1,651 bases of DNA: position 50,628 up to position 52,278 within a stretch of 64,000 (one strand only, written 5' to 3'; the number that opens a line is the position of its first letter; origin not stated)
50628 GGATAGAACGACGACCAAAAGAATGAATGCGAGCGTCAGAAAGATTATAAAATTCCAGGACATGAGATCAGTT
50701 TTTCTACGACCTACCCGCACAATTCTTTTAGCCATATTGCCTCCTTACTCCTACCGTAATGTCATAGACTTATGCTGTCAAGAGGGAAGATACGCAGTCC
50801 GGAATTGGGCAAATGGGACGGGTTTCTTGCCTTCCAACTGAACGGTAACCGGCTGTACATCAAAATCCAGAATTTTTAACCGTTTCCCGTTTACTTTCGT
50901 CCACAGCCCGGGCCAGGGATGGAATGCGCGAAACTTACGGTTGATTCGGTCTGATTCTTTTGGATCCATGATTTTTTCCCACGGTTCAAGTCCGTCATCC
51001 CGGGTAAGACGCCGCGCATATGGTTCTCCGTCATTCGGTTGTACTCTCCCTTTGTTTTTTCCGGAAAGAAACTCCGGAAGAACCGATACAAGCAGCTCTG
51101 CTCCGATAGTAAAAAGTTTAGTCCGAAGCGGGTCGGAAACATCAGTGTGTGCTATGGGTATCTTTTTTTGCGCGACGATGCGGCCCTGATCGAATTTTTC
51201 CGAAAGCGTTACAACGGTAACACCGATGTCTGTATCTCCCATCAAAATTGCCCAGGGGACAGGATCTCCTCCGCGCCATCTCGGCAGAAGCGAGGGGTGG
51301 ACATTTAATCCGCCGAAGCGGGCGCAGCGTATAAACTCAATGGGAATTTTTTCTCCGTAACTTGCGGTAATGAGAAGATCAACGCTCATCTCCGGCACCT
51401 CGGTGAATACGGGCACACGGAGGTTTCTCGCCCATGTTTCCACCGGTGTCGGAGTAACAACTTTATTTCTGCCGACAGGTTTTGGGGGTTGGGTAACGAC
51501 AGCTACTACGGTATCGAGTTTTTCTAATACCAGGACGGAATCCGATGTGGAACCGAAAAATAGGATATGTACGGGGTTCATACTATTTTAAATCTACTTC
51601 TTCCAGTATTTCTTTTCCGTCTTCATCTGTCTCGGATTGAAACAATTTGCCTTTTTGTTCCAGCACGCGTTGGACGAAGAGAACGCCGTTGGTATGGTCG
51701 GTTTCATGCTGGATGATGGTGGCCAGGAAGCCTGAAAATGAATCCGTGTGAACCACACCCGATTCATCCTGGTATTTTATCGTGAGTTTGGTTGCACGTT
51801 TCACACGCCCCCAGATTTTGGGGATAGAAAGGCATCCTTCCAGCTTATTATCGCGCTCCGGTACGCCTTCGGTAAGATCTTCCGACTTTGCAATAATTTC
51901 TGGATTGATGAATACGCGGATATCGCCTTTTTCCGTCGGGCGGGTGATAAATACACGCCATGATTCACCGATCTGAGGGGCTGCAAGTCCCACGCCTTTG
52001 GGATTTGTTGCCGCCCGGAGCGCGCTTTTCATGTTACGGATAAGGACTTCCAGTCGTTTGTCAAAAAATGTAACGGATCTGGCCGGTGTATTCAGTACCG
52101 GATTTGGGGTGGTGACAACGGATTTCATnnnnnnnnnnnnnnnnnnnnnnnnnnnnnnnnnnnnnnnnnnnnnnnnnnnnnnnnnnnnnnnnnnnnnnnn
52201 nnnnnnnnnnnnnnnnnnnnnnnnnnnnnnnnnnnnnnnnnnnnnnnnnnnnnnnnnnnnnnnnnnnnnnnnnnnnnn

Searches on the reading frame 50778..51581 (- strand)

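Call 30: search_protein_families(library=pfam, proteins=[window:50778-51581:-], max_evalue=0.001)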
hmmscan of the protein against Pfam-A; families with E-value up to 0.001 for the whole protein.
window:50778-51581:- (267 aa): 2 families
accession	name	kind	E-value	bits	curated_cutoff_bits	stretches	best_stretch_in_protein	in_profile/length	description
PF00551.24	Formyl_trans_N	-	3.7e-30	105.4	26.1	1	24-168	29-181/181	Formyl transferase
PF02911.23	Formyl_trans_C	-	3.5e-08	34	21.1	1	209-243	14-48/100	Formyl transferase, C-terminal domain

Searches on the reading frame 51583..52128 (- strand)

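Call 30: search_protein_families(library=pfam, proteins=[window:51583-52128:-], max_evalue=0.001)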
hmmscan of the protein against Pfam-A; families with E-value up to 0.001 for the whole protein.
window:51583-52128:- (181 aa): 1 family
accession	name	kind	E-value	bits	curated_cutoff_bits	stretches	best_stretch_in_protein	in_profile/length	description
PF01327.26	Pep_deformylase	-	1.7e-40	138.6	22.8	1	1-158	1-153/156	Polypeptide deformylase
